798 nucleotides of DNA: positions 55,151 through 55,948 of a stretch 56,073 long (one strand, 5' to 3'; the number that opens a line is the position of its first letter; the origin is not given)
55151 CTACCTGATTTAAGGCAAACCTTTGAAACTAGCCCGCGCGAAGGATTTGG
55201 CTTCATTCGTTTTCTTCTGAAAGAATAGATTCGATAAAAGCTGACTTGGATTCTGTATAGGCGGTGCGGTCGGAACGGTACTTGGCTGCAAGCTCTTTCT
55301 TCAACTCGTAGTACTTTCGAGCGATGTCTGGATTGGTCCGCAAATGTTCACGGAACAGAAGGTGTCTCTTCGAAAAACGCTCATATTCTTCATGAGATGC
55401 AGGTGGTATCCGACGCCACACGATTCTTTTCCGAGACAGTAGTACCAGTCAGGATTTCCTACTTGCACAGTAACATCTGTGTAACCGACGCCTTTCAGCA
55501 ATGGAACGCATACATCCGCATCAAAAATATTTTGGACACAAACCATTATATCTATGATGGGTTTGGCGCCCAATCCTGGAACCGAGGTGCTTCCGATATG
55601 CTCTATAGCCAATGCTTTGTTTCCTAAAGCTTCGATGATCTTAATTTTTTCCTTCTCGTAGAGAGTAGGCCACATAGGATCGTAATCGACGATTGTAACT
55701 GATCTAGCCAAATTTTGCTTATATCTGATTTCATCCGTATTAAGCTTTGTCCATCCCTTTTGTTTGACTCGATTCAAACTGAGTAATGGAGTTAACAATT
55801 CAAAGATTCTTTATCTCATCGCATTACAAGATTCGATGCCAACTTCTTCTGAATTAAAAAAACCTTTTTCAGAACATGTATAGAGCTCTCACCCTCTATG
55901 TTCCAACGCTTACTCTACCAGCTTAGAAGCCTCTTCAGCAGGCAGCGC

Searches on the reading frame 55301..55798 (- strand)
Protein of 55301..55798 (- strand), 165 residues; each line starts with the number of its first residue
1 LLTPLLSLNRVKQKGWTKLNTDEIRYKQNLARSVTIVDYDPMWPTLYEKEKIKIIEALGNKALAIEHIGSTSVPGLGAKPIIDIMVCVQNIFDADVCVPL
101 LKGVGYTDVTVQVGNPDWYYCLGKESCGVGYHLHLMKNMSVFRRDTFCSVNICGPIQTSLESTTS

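Call 51: search_protein_families(library=pfam, proteins=[window:55301-55798:-], max_evalue=0.0001)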
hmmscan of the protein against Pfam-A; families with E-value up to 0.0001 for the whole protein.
window:55301-55798:- (165 aa): 1 family
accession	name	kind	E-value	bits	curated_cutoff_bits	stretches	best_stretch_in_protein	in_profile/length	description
PF04229.20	GrpB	-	6e-25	88.7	25.5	1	34-141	2-105/159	GrpB protein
